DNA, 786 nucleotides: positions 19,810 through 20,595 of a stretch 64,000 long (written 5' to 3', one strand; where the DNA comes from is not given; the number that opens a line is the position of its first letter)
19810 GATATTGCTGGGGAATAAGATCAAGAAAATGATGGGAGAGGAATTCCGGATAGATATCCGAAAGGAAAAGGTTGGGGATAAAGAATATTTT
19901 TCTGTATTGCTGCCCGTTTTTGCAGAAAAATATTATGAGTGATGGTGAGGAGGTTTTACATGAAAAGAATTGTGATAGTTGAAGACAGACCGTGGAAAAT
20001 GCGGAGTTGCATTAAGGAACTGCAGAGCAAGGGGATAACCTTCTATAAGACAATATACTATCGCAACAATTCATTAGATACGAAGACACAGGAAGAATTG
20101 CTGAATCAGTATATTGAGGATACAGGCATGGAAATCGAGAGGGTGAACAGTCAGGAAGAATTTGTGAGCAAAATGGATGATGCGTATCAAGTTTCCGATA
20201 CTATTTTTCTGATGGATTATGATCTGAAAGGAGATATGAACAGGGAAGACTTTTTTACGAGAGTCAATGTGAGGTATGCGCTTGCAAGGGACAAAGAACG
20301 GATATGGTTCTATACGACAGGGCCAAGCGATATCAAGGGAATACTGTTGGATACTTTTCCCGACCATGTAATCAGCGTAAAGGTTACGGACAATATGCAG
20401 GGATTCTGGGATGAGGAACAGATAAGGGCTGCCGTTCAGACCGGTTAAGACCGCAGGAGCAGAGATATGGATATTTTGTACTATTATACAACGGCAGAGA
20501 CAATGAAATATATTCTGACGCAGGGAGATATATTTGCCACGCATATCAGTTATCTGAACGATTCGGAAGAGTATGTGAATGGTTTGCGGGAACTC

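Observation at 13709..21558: Self-contained three-gene operon (giant dual-HATPase/PRTase protein + receiver-only protein + DUF2971 protein): candidate undescribed defence/signalling system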

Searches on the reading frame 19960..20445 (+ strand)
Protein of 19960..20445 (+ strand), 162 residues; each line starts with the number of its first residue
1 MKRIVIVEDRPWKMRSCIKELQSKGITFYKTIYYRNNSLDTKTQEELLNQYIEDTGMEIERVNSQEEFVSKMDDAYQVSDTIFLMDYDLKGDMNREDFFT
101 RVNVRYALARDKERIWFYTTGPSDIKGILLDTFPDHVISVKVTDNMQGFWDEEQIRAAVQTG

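Call 6: search_protein_families(library=pfam, proteins=[window:19960-20445:+], max_evalue=1)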
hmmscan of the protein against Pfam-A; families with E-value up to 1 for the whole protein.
window:19960-20445:+ (162 aa): 6 families
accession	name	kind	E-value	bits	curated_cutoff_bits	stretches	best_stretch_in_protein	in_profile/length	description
PF25610.1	HR1_TOCA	-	0.031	15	27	1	37-77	7-47/90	TOCA family HR1 domain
PF03113.19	RSV_NS2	-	0.034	14.6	27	1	1-41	10-49/124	Respiratory synctial virus non-structural protein NS2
PF18472.7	HP1451_C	-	0.063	13.7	25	0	42-62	3-23/67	HP1451 C-terminal domain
PF00072.30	Response_reg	-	0.088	13.4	30.2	1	40-91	6-54/111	Response regulator receiver domain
PF18032.6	FRP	-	0.089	13.6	26.6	1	44-97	10-63/99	Photoprotection regulator fluorescence recovery protein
PF05834.18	Lycopene_cycl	-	0.28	10.6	23.4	1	26-77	199-250/380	Lycopene cyclase protein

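Call 7: search_protein_families(library=padloc, proteins=[window:19960-20445:+], max_evalue=1)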
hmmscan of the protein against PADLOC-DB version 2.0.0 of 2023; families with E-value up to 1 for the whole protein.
window:19960-20445:+ (162 aa): 0 families

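Call 8: search_protein_families(library=ncbifam, proteins=[window:19960-20445:+], max_evalue=1)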
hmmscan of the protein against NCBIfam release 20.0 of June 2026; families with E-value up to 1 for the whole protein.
window:19960-20445:+ (162 aa): 1 family
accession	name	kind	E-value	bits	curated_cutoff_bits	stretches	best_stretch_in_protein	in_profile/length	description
NF047575.1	opine_bind_CntA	exception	0.015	13.8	800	1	6-68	354-416/535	staphylopine-dependent metal ABC transporter substrate-binding lipoprotein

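Call 22: find_homologous_proteins(query=window:19960-20445:+)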
Query window:19960-20445:+ (162 aa): 31 proteins with E <= 0.001 among 45 candidates.
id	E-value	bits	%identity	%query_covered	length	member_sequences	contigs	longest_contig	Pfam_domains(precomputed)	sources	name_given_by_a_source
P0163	7.7e-103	359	99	100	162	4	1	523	-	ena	-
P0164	5.3e-85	301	83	99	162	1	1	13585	-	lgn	-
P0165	2.0e-83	296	83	99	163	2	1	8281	-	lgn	-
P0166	3.3e-64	233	62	99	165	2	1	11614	-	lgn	-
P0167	7.6e-64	232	61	99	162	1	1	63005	-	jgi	-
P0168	1.0e-60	222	60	100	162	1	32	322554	-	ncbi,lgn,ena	-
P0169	1.5e-59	218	61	98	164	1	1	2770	-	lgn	-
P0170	7.4e-57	210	60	98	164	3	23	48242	-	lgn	-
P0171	9.0e-57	209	58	99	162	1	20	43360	-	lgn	-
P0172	3.5e-56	207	59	100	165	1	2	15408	-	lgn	-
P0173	3.6e-56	207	55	100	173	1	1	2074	-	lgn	-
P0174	1.8e-55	205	58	98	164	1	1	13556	-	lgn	-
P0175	4.0e-55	204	58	98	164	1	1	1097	-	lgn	-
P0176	1.0e-54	203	56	98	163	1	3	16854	-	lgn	-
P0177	2.1e-54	202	55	99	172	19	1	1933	-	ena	-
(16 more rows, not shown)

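Call 25: search_solved_structures(query=A2, max_evalue=10, show_alignments=3)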
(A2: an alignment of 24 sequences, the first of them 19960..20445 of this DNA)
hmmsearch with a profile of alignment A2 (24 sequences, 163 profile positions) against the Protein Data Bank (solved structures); distinct sequences matched with E-value up to 10: 4.
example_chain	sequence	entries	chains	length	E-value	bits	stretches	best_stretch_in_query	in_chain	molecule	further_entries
2l82_A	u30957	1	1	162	5.7e-06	29.3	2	5-78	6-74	DESIGNED PROTEIN OR32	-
2l69_A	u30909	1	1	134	0.0014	21.5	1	4-77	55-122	Rossmann 2x3 fold protein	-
4n8y_A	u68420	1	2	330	0.043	16.7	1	41-78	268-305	Putative TRAP-type C4-dicarboxylate transport system, binding periplasmic protein (DctP su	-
8c4y_AAA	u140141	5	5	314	0.27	14.1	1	42-123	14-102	Putative iron ABC transporter, substrate binding protein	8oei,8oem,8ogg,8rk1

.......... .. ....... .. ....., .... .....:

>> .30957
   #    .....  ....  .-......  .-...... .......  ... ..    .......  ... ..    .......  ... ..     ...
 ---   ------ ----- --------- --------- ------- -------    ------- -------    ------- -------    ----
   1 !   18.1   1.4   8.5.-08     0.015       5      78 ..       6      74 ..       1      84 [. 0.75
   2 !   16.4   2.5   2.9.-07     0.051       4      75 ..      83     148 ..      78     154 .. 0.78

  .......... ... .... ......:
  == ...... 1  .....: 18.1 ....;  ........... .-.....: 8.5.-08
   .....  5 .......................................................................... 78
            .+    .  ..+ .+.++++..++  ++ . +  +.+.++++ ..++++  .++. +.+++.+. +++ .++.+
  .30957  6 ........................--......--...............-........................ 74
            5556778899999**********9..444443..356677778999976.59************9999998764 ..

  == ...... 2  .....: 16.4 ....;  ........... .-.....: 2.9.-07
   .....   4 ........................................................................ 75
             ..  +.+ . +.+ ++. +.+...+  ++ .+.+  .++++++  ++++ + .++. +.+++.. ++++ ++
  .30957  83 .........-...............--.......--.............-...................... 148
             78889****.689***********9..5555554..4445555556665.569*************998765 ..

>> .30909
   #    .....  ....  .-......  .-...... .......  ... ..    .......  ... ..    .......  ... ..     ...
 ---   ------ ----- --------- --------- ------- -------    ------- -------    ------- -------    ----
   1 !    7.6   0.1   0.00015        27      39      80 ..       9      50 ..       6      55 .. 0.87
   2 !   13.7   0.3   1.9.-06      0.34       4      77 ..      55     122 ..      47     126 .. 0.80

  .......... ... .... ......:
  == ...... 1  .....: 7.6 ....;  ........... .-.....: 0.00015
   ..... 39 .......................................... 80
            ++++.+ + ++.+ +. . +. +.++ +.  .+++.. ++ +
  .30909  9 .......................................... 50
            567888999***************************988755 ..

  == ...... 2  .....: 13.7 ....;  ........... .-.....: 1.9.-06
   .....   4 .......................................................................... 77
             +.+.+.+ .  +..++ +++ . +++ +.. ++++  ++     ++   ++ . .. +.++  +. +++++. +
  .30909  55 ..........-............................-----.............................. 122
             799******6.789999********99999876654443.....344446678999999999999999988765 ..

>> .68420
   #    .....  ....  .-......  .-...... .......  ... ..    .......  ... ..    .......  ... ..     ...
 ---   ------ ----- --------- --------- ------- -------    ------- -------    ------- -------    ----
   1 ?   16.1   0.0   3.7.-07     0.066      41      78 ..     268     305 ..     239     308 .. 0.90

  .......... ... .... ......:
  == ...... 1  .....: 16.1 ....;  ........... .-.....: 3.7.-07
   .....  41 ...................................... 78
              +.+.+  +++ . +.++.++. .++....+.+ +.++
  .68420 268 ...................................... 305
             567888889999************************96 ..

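Call 60: predict_structure(alignment_id=A8)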
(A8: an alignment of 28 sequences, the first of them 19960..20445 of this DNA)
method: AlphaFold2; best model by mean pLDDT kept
length: 162 residues; sequences in the alignment: 28
mean_pLDDT: 92.9   pTM: 0.90
mean pLDDT of the five models: 92.9, 92.8, 92.5, 91.9, 91.6
residues with pLDDT >= 90: 129; 70-90: 28; 50-70: 5; < 50: 0
segments of 3 or more residues with pLDDT < 50: none
pLDDT, mean of each block of 10 residues (from residue 1): 95 97 98 91 96 98 95 96 92 76 93 91 91 95 92 96 65
secondary structure, 60 per line:
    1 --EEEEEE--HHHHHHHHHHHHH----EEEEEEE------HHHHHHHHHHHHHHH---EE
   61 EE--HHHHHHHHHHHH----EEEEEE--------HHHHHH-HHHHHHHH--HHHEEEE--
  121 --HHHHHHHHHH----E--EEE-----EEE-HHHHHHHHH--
elements in order: E3-8 H11-23 E28-34 H41-55 E59-62 H65-76 E81-86 H95-100 H102-109 E115-118 H123-132 E140-142 E148-150 H152-160

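Call 63: fold_search(model_id=the predicted structure, library=pdb)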
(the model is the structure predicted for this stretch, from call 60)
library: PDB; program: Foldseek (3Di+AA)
matches with E <= 10: 1864; with E <= 0.001: 3
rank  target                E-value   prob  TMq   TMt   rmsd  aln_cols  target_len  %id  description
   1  4lgv_A                1.8e-04  1.00  0.51  0.22   5.4       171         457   11  X-ray crystal structure of Glucose-6-phosphate 1-dehydrogenase from Mycobacterium avium (released 2013-07-24)
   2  4lgv_D                3.0e-04  1.00  0.45  0.20   6.0       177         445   10  X-ray crystal structure of Glucose-6-phosphate 1-dehydrogenase from Mycobacterium avium (released 2013-07-24)
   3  4lgv_B                5.0e-04  1.00  0.51  0.22   5.6       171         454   11  X-ray crystal structure of Glucose-6-phosphate 1-dehydrogenase from Mycobacterium avium (released 2013-07-24)
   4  3h05_A                1.1e-03  0.99  0.38  0.39   9.5       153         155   16  The Crystal Structure of a Putative Nicotinate-nucleotide Adenylyltransferase from Vibrio parahaemolyticus (released 2009-04-21)
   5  6ct6_B                1.5e-03  0.98  0.42  0.24   6.6       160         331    8  Crystal structure of lactate dehydrogenase from Eimeria maxima with NADH and oxamate (released 2019-03-27)
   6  3auf                  2.3e-03  0.97  0.35  0.28   6.8       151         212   11  Crystal structure of glycinamide ribonucleotide transformylase 1 from Symbiobacterium toebii (released 2012-03-07)
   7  5z2l_D                2.3e-03  0.97  0.42  0.31   7.2       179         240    9  Crystal structure of BdcA in complex with NADPH (released 2018-03-07)
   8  3p7m_D                2.8e-03  0.96  0.39  0.24   6.2       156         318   11  Structure of putative lactate dehydrogenase from Francisella tularensis subsp. tularensis SCHU S4 (released 2010-10-20)
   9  5z2l_C                2.8e-03  0.96  0.41  0.31   7.0       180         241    8  Crystal structure of BdcA in complex with NADPH (released 2018-03-07)
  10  5fsh_B                3.0e-03  0.96  0.36  0.17   6.9       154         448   10  Crystal structure of Thermus thermophilus Csm6 (released 2016-01-27)
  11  6wbt_C                3.2e-03  0.99  0.49  0.22   6.0       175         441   11  2.52 Angstrom Resolution Crystal Structure of 6-phospho-alpha-glucosidase from Gut Microorganisms in Complex with NAD  (released 2021-03-31)
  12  4ali_B                3.2e-03  0.98  0.44  0.32   6.8       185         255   13  Crystal structure of S. aureus FabI in complex with NADP and triclosan (P1) (released 2012-05-09)
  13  1t24                  3.2e-03  0.93  0.39  0.23   7.3       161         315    9  Plasmodium falciparum lactate dehydrogenase complexed with NAD+ and 4-hydroxy-1,2,5-oxadiazole-3-carboxylic acid (released 2004-05-11)
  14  3p7m_A                3.7e-03  0.95  0.40  0.24   6.3       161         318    9  Structure of putative lactate dehydrogenase from Francisella tularensis subsp. tularensis SCHU S4 (released 2010-10-20)
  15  5z2l_J                3.9e-03  0.96  0.42  0.31   7.2       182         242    9  Crystal structure of BdcA in complex with NADPH (released 2018-03-07)
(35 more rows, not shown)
